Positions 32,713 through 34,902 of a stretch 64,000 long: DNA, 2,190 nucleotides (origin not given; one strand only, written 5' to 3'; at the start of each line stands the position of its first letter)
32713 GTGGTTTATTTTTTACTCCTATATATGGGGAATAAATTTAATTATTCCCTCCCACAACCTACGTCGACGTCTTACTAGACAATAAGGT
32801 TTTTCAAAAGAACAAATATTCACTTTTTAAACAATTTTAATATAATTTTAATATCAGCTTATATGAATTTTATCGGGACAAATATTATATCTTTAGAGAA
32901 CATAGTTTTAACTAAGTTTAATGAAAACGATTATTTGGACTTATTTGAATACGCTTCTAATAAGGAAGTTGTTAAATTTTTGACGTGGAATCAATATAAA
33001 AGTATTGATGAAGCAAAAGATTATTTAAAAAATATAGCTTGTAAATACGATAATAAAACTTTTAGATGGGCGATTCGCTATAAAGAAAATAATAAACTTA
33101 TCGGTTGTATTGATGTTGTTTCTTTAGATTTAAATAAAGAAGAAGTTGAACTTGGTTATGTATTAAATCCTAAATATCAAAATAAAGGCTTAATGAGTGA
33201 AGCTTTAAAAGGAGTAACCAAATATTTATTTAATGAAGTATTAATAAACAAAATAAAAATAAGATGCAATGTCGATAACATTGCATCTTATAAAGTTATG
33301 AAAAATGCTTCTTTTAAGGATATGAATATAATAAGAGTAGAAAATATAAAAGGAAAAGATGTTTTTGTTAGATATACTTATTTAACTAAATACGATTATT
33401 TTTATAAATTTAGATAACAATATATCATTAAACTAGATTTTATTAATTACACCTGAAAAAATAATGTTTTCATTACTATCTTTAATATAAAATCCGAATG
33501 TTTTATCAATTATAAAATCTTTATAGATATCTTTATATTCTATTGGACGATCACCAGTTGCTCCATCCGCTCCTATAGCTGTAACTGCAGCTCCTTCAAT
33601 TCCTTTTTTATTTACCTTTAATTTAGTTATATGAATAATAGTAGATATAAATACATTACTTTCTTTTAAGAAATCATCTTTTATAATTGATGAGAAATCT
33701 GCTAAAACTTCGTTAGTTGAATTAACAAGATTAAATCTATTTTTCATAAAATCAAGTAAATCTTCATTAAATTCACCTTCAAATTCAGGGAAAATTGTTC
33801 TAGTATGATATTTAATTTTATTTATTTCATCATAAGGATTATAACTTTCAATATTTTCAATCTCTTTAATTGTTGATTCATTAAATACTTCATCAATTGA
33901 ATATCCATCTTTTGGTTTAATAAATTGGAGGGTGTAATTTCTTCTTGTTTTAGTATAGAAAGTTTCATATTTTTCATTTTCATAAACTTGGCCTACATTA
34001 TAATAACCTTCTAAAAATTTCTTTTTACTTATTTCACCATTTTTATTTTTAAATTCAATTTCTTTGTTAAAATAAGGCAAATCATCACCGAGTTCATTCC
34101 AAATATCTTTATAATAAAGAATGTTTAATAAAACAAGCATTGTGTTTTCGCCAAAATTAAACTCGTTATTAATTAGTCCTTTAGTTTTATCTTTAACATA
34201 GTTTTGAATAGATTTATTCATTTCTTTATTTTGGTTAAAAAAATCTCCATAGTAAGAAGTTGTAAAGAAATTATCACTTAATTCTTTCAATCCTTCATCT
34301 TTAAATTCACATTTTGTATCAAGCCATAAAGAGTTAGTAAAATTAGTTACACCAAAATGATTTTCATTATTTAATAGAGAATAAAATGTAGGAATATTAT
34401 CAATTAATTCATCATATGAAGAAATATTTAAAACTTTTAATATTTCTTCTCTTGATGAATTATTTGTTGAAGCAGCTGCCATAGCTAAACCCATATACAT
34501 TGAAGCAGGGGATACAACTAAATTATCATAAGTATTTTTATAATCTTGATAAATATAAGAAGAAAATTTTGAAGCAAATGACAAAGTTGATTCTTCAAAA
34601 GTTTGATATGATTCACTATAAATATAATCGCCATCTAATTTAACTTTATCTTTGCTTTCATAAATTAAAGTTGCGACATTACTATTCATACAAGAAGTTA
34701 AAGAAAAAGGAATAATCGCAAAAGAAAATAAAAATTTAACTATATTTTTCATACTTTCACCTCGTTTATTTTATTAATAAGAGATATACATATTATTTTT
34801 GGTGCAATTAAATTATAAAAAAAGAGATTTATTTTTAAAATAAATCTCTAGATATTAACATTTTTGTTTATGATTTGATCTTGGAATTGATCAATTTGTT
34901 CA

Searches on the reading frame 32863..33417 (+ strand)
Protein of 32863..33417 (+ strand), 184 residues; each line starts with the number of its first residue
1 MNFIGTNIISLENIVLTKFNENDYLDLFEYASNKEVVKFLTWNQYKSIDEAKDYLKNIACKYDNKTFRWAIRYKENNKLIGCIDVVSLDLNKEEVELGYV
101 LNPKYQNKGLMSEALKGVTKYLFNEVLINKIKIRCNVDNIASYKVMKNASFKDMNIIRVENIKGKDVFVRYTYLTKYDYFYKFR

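Call 83: search_protein_families(library=pfam, proteins=[window:32863-33417:+], max_evalue=0.00001)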
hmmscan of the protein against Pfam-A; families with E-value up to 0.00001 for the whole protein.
window:32863-33417:+ (184 aa): 3 families
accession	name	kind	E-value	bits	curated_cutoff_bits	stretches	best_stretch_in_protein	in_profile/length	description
PF13302.13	Acetyltransf_3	-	9.2e-28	98.1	25.4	1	14-151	2-137/138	Acetyltransferase (GNAT) domain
PF00583.31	Acetyltransf_1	-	1.4e-09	38.7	20.7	1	48-146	15-111/116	Acetyltransferase (GNAT) family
PF13420.13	Acetyltransf_4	-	6.9e-06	26.6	24.3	1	20-157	5-140/155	Acetyltransferase (GNAT) domain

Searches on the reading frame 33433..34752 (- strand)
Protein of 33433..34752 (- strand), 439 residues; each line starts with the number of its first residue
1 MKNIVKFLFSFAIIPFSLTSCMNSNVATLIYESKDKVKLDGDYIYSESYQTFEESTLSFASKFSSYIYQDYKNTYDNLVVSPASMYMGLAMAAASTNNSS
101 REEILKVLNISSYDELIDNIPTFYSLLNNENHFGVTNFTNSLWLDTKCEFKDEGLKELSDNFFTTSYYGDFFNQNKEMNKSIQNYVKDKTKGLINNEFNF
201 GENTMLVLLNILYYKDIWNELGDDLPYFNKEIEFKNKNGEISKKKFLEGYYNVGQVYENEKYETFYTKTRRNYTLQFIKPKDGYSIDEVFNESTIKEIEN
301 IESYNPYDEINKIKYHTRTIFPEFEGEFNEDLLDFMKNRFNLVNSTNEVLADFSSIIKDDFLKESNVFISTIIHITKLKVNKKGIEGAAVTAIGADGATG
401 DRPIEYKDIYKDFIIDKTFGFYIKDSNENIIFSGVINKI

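Call 83: search_protein_families(library=pfam, proteins=[window:33433-34752:-], max_evalue=0.00001)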
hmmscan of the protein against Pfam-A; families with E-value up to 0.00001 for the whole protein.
window:33433-34752:- (439 aa): 1 family
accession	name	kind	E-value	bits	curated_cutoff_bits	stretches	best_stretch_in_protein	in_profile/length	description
PF00079.25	Serpin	-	9.8e-35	120.9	27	1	61-437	4-368/370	Serpin (serine protease inhibitor)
